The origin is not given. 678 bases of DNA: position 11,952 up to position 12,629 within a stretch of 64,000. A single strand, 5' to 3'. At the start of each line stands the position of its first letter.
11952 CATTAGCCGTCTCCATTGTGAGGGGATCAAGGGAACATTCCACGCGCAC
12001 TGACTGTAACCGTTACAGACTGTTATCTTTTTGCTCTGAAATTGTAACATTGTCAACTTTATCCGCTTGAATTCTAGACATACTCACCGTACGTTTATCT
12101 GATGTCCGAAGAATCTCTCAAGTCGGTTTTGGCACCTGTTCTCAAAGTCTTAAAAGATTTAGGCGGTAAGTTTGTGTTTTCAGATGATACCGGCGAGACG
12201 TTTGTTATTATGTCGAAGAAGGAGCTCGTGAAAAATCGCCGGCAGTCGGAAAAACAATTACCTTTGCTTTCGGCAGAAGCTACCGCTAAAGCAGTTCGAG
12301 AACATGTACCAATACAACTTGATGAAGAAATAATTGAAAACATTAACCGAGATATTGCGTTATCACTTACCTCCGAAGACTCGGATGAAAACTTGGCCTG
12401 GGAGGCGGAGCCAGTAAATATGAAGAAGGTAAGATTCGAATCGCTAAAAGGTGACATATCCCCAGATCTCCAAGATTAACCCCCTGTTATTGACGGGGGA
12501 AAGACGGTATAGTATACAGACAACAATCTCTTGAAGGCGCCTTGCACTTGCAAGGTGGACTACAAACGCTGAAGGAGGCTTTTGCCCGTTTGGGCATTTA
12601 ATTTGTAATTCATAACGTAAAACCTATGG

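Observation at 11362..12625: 1.26-kb two-gene insertion splitting fusA from tuf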

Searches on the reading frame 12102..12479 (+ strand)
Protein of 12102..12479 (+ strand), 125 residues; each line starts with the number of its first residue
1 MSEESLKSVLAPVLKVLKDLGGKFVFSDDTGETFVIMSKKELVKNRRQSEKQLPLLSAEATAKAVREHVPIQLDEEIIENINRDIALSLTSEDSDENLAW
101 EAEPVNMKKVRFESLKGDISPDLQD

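Call 3: search_protein_families(library=pfam, proteins=[window:12102-12479:+], max_evalue=1)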
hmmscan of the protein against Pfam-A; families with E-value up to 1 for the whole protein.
window:12102-12479:+ (125 aa): 2 families
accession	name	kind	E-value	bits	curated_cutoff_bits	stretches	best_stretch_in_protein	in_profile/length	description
PF02906.19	Fe_hyd_lg_C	-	0.056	13.5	22.1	1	8-59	25-76/245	Iron only hydrogenase large subunit, C-terminal domain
PF11015.13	DUF2853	-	0.14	13.2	25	1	62-99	3-40/101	Protein of unknown function (DUF2853)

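Call 4: search_protein_families(library=ncbifam, proteins=[window:12102-12479:+], max_evalue=1)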
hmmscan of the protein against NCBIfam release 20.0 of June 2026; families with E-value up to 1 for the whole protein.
window:12102-12479:+ (125 aa): 1 family
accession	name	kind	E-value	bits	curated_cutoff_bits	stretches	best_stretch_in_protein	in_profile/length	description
TIGR02512.1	FeFe_hydrog_A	subfamily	0.095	11.6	405.95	1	8-57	110-159/375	[FeFe] hydrogenase, group A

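Call 8: find_homologous_proteins(query=window:12102-12479:+)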
Query window:12102-12479:+ (125 aa): 10 proteins with E <= 0.001 among 26 candidates.
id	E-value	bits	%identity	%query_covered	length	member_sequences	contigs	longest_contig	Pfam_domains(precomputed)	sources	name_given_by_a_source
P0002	3.6e-71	254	100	100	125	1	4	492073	-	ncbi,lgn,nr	ncbi:MAG: hypothetical protein HYR90_02550 [Candidatus Andersenbacteria bacterium]|nr:hypothetical p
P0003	8.8e-35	137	56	100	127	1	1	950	-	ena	-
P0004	1.9e-31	126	56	100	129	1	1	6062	-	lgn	-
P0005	1.2e-30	124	57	100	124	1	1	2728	-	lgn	-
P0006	1.6e-30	123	56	98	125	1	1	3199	-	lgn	-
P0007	6.3e-30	122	55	100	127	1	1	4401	-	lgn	-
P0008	6.4e-29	118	59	100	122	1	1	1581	-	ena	-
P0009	1.7e-28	117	56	100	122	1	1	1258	-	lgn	-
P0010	6.2e-28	115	56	100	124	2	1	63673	-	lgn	-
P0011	5.0e-19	86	40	97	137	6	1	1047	-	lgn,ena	-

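Call 9: find_encoding_contigs(protein=P0010, flank=6000, max_places=3)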
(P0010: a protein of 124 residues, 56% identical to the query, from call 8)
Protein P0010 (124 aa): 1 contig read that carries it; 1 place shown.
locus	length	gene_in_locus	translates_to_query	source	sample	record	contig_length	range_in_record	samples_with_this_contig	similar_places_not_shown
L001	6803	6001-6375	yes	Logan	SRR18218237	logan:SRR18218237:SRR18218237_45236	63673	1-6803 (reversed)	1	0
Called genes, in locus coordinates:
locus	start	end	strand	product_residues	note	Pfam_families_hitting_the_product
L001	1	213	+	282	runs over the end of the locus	PF00753:Lactamase_B, PF12706:Lactamase_B_2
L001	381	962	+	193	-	PF00334:NDK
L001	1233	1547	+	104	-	-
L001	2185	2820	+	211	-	PF02163:Peptidase_M50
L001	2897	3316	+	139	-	PF00164:Ribosom_S12_S23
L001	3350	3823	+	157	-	PF00177:Ribosomal_S7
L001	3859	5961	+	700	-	PF00009:GTP_EFTU, PF03144:GTP_EFTU_D2, PF22042:EF-G_D2, PF14492:EFG_III, PF16658:RF3_C (weak), PF03764:EFG_IV, PF00679:EFG_C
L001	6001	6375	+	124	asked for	-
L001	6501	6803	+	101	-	?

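Call 10: find_encoding_contigs(protein=P0004, flank=6000, max_places=3)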
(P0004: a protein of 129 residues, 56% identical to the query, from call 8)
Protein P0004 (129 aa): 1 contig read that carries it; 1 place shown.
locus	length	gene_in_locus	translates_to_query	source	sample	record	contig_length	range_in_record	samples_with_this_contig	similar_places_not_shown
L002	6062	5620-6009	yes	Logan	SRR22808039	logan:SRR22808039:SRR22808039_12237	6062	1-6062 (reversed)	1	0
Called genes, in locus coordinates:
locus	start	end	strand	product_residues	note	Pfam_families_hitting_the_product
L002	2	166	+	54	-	?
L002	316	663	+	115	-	-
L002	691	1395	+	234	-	-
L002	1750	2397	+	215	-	PF02163:Peptidase_M50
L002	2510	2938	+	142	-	PF00164:Ribosom_S12_S23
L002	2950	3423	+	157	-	PF00177:Ribosomal_S7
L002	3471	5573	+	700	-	PF00009:GTP_EFTU, PF03144:GTP_EFTU_D2, PF22042:EF-G_D2, PF14492:EFG_III, PF16658:RF3_C (weak), PF03764:EFG_IV, PF00679:EFG_C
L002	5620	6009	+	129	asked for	-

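Call 11: find_encoding_contigs(protein=P0007, flank=6000, max_places=3)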
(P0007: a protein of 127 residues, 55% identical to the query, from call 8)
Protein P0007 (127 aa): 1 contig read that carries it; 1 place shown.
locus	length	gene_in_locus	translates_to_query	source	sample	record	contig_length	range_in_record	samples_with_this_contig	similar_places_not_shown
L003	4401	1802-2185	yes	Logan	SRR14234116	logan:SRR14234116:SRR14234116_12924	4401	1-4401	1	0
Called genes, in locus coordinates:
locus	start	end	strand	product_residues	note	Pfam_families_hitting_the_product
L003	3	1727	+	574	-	?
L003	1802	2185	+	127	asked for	-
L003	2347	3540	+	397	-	PF00009:GTP_EFTU, PF03144:GTP_EFTU_D2, PF03143:GTP_EFTU_D3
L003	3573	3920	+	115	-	PF00338:Ribosomal_S10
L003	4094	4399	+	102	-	?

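Call 14: find_homologous_proteins(query=A1, max_evalue=0.01)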
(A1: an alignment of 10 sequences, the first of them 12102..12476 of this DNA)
Query A1 (10 sequences) (125 aa, profile of the alignment): 116 proteins with E <= 0.01 among 8000 candidates.
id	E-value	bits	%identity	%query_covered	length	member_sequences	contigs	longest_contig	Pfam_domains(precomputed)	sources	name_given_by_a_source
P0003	6.2e-56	206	56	100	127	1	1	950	-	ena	-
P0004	1.8e-55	204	56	100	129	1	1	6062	-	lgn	-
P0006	1.4e-54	202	56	98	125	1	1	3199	-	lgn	-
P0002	1.4e-53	198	100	100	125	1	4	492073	-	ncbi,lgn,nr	ncbi:MAG: hypothetical protein HYR90_02550 [Candidatus Andersenbacteria bacterium]|nr:hypothetical p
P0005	1.5e-53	198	57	100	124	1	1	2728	-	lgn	-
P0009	5.5e-53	196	56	100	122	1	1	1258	-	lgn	-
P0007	1.2e-52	195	55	100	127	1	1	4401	-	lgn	-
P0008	3.5e-52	194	59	100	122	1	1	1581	-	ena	-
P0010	8.0e-52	193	56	100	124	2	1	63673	-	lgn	-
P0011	2.0e-48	182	40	97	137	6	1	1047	-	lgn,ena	-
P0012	2.9e-42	162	39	97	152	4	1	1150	-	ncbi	-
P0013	6.7e-41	157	52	100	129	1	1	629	-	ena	-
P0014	1.1e-40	157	39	98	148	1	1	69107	-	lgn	-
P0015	3.5e-40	155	36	98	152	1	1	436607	-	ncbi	-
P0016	6.8e-40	154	37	98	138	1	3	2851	-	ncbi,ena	ncbi:MAG: hypothetical protein AAB649_06265 [Patescibacteria group bacterium]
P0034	6.7e-36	141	41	99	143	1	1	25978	-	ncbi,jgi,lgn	-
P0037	3.4e-35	139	43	100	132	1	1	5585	-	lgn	-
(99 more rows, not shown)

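Call 23: find_related_loci(query=A2, collection=genome_contigs, flank=5000)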
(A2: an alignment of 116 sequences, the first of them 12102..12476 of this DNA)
Query A2 (125 aa) in genome_contigs; peptide patterns used: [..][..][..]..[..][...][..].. (x = any residue, [..] = any of these).
33 stretches matched a pattern; 22 encode a relative of the query (tblastn E <= 1e-3); 22 distinct loci.
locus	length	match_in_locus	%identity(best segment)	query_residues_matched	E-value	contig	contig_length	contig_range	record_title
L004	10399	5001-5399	45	1-125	7e-29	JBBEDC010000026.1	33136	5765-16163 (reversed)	MAG: Candidatus Andersenbacteria bacterium isolate LejiaF_48_14 Lejia_F_1967_length_33136_cov_7, whole genome shotgun se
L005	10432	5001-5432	38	3-125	1e-25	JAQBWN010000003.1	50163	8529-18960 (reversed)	MAG: bacterium isolate casp150-mb.232 NODE_1767_length_50163_cov_0.089386, whole genome shotgun sequence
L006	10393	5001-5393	40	5-125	1e-25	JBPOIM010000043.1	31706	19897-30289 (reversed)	MAG: Candidatus Anderseniibacteriota bacterium isolate MAG_1567 c_000000551386, whole genome shotgun sequence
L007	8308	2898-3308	42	2-125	1e-24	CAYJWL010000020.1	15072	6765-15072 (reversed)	MAG TPA_asm: uncultured Candidatus Saccharibacteria bacterium isolate ERP125453_co1_506 genome assembly, contig: NODE_41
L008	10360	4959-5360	36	3-125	2e-24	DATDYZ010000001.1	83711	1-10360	MAG TPA_asm: Candidatus Andersenbacteria bacterium isolate SMAG_U8178 k141_1269249, whole genome shotgun sequence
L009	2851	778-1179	37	3-125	1e-23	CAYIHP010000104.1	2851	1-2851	MAG TPA_asm: uncultured Candidatus Saccharibacteria bacterium isolate ERP119705_co21_154 genome assembly, contig: NODE_5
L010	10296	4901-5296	39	5-125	2e-23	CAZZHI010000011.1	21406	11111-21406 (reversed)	MAG TPA_asm: uncultured Candidatus Saccharibacteria bacterium isolate SRP286056_co1_201 genome assembly, contig: NODE_28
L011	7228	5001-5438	36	5-125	3e-23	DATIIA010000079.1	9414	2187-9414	MAG TPA_asm: Candidatus Andersenbacteria bacterium isolate SMAG_U15652 k141_183739, whole genome shotgun sequence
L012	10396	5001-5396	39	1-125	4e-21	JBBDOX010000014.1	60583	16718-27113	MAG: Candidatus Andersenbacteria bacterium isolate LejiaB_49_17 Lejia_B_627_length_60583_cov_9, whole genome shotgun seq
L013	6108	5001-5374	39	6-125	7e-21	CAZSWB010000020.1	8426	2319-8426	MAG TPA_asm: uncultured Candidatus Saccharibacteria bacterium isolate SRP319275_co1_141 genome assembly, contig: NODE_11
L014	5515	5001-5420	39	1-124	2e-19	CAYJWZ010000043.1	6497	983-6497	MAG TPA_asm: uncultured Candidatus Saccharibacteria bacterium isolate ERP125453_co1_523 genome assembly, contig: NODE_15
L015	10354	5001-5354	38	7-125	3e-15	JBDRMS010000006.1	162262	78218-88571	MAG: bacterium isolate MEGAHIT-group-1.842 k141_12566365, whole genome shotgun sequence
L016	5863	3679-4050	34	1-124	4e-13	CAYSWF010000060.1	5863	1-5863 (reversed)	MAG TPA_asm: uncultured Candidatus Saccharibacteria bacterium isolate binchicken_co266_39 genome assembly, contig: NODE_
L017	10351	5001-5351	37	8-125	1e-12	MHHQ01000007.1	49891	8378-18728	MAG: Candidatus Andersenbacteria bacterium RIFCSPHIGHO2_02_FULL_46_16 rifcsphigho2_02_scaffold_1931, whole genome shotgu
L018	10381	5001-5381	38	1-125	1e-17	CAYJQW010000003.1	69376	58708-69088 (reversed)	MAG TPA_asm: uncultured Candidatus Saccharibacteria bacterium isolate ERP125453_co1_258 genome assembly, contig: NODE_23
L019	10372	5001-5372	29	9-125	4e-10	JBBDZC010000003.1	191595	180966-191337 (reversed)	MAG: Candidatus Andersenbacteria bacterium isolate LejiaD_51_235 Lejia_D_140_length_191595_cov_146, whole genome shotgun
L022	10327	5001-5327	30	13-125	1e-7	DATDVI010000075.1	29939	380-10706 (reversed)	MAG TPA_asm: Candidatus Andersenbacteria bacterium isolate SMAG_U8080 k141_713257, whole genome shotgun sequence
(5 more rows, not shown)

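Call 27: predict_structure(alignment_id=A2)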
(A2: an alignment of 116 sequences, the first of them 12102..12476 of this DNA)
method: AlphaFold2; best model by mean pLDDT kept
length: 125 residues; sequences in the alignment: 116
mean_pLDDT: 74.8   pTM: 0.35
mean pLDDT of the five models: 74.8, 74.1, 73.7, 72.3, 72.1
residues with pLDDT >= 90: 15; 70-90: 68; 50-70: 29; < 50: 13
segments of 3 or more residues with pLDDT < 50: 96-107
pLDDT, mean of each block of 10 residues (from residue 1): 74 88 91 91 81 81 78 76 80 50 49 63 65
secondary structure, 60 per line:
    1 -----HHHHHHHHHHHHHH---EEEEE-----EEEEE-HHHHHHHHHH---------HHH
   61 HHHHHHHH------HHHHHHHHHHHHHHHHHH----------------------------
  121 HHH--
elements in order: H6-19 E23-27 E33-37 H39-48 H58-68 H75-92

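Call 36: search_protein_families(library=pfam, proteins=[L004:4379-4888:-, L012:4336-4872:-, L018:4451-4966:-, L011:4370-4876:-, L019:4291-4824:-, L006:4289-4879:+, L013:3672-4370:-, L014:4424-4783:-, L022:4590-4967:+, L016:2768-3529:+], max_evalue=0.1)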
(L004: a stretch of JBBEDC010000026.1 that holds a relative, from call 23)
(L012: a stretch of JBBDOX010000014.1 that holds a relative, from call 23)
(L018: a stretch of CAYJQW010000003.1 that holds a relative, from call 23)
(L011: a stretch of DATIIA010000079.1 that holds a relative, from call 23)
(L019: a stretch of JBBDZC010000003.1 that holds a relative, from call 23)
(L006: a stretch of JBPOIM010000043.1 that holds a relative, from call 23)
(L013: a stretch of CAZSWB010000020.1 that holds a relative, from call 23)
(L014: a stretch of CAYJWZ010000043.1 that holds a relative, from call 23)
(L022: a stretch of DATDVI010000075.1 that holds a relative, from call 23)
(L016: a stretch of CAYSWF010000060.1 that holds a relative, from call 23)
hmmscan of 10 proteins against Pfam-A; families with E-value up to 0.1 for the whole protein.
L004:4379-4888:- (170 aa): 0 families

L012:4336-4872:- (179 aa): 0 families

L018:4451-4966:- (172 aa): 0 families

L011:4370-4876:- (169 aa): 6 families
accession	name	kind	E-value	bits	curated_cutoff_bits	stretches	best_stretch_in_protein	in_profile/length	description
PF00583.31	Acetyltransf_1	-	7.6e-14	52.4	20.7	1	17-122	2-113/116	Acetyltransferase (GNAT) family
PF13508.13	Acetyltransf_7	-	2.4e-09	37.9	27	1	48-122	6-79/84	Acetyltransferase (GNAT) domain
PF13673.13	Acetyltransf_10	-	5.9e-09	36.4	23.6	1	42-122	28-104/128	Acetyltransferase (GNAT) domain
PF08445.16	FR47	-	0.0011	19.4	22.1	1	73-122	26-74/86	FR47-like protein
PF14542.12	Acetyltransf_CG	-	0.0031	18.1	30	1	53-102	8-58/80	GCN5-related N-acetyl-transferase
PF18660.6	Tsi6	-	0.09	13.3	26.9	0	46-73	10-37/83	Tsi6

L019:4291-4824:- (178 aa): 6 families
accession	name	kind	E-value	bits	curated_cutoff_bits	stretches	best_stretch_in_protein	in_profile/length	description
PF00583.31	Acetyltransf_1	-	3.6e-13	50.2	20.7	1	28-134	4-116/116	Acetyltransferase (GNAT) family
PF13508.13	Acetyltransf_7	-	1.1e-10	42.1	27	1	58-135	7-83/84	Acetyltransferase (GNAT) domain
PF13673.13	Acetyltransf_10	-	2.9e-08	34.2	23.6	1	50-139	27-112/128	Acetyltransferase (GNAT) domain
PF08445.16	FR47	-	1.5e-07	31.8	22.1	1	74-144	18-85/86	FR47-like protein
PF14542.12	Acetyltransf_CG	-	0.0036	17.8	30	1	62-104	8-51/80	GCN5-related N-acetyl-transferase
PF21926.2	FeeM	-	0.073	13.3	27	1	74-155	77-156/158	N-acyl amino acid synthase FeeM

L006:4289-4879:+ (197 aa): 6 families
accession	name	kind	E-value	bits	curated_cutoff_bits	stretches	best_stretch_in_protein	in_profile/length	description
PF00583.31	Acetyltransf_1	-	5.6e-15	56.1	20.7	1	51-156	3-114/116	Acetyltransferase (GNAT) family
PF13673.13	Acetyltransf_10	-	1.5e-08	35.1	23.6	1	77-158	30-107/128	Acetyltransferase (GNAT) domain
PF13508.13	Acetyltransf_7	-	5.4e-08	33.5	27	1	82-156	7-80/84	Acetyltransferase (GNAT) domain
PF08445.16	FR47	-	0.004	17.5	22.1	1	103-155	23-74/86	FR47-like protein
PF14542.12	Acetyltransf_CG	-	0.0046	17.5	30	1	84-134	7-57/80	GCN5-related N-acetyl-transferase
PF13480.13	Acetyltransf_6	-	0.097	13.3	22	0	82-136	76-130/143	Acetyltransferase (GNAT) domain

L013:3672-4370:- (233 aa): 3 families
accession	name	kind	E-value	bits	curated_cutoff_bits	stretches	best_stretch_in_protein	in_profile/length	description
PF13673.13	Acetyltransf_10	-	3.5e-06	27.5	23.6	1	113-217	20-120/128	Acetyltransferase (GNAT) domain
PF00583.31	Acetyltransf_1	-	4e-06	27.5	20.7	1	106-204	18-116/116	Acetyltransferase (GNAT) family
PF13508.13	Acetyltransf_7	-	0.00011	22.9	27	1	129-204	8-82/84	Acetyltransferase (GNAT) domain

L014:4424-4783:- (120 aa): 5 families
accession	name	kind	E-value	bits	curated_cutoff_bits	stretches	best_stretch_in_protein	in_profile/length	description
PF04480.18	DUF559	-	7e-31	106.8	20.6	1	11-117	4-108/109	Protein of unknown function (DUF559)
PF18741.7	MTES_1575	-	5.3e-07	30.1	38.2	1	39-117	13-96/96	REase_MTES_1575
PF10881.14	DUF2726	-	0.00025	21.2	24.7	1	61-102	72-113/126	Protein of unknown function (DUF2726)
PF12180.13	EABR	-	0.015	15.3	25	1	78-94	16-32/34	TSG101 and ALIX binding domain of CEP55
PF08373.16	RAP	-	0.099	13.1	24.2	0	64-103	1-43/58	RAP domain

L022:4590-4967:+ (126 aa): 1 family
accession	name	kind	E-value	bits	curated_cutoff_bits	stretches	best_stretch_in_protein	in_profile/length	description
PF01687.23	Flavokinase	-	1.9e-36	125.5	19.6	1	6-124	7-123/124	Riboflavin kinase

L016:2768-3529:+ (254 aa): 0 families

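Call 37: find_related_loci(query=A2, collection=metagenome_contigs, flank=4000)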
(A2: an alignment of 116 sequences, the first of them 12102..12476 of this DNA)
Query A2 (125 aa) in metagenome_contigs; peptide patterns used: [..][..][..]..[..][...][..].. (x = any residue, [..] = any of these).
33 stretches matched a pattern; 19 encode a relative of the query (tblastn E <= 1e-3); 19 distinct loci.
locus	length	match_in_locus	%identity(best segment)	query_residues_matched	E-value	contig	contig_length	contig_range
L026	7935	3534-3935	36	3-125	1e-24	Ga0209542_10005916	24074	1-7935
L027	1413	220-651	36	3-125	1e-24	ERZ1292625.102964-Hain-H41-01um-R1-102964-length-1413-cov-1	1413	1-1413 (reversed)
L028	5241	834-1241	36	5-125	2e-24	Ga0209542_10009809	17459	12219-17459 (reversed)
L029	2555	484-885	37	3-125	5e-24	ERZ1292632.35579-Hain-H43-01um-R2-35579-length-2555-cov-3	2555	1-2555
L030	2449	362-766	38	4-125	5e-24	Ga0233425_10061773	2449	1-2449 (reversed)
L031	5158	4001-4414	33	6-125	3e-17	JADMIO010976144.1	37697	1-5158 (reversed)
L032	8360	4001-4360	35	13-125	7e-16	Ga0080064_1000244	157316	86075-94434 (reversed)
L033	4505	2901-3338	38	7-125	1e-14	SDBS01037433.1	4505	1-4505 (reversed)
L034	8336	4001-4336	36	2-125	2e-14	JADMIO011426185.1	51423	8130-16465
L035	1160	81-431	32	13-125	3e-13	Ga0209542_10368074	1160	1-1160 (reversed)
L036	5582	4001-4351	37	8-125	5e-13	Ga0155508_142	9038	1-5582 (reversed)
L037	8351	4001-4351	37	8-125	5e-13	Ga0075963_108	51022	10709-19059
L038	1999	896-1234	37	13-125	1e-12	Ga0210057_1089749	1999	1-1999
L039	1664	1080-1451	32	9-125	2e-12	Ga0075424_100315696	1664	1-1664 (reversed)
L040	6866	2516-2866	35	8-125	3e-12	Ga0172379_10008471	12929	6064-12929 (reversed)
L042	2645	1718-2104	30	10-125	1e-7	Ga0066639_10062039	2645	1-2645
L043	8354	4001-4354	33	10-125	3e-7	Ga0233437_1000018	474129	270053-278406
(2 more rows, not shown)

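Call 39: find_encoding_contigs(protein=P0006, flank=4000, max_places=2)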
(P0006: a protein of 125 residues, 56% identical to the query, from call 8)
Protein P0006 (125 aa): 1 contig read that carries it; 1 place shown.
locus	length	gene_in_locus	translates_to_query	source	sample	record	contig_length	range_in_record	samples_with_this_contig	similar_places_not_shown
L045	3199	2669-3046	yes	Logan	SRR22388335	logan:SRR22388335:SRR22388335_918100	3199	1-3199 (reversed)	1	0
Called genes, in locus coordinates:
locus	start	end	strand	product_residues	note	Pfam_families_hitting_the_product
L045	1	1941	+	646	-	?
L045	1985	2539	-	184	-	PF00583:Acetyltransf_1, PF13673:Acetyltransf_10, PF13508:Acetyltransf_7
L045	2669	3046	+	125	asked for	-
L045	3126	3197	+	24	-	?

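Call 40: find_encoding_contigs(protein=P0005, flank=4000, max_places=2)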
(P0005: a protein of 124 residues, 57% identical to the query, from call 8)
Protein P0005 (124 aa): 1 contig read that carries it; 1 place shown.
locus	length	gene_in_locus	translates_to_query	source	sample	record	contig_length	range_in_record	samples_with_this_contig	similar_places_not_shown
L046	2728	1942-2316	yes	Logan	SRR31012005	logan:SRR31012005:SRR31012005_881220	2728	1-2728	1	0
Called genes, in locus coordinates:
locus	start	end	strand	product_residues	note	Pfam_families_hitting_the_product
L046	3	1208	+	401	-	?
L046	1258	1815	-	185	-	PF13302:Acetyltransf_3 (weak), PF13673:Acetyltransf_10, PF00583:Acetyltransf_1, PF13508:Acetyltransf_7, PF13420:Acetyltransf_4 (faint), PF08445:FR47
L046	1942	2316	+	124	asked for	-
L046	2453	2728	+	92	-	?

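Call 41: find_encoding_contigs(protein=P0037, flank=5000, max_places=2)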
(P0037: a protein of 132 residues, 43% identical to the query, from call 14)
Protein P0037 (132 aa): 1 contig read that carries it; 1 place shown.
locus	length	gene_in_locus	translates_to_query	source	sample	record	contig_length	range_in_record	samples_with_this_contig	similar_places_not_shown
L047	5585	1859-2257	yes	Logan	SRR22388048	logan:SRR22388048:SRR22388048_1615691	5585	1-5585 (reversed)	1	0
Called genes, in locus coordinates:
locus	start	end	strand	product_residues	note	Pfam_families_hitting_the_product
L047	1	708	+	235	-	?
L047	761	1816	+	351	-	PF02661:Fic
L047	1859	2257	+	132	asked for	-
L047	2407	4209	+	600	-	-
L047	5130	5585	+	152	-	?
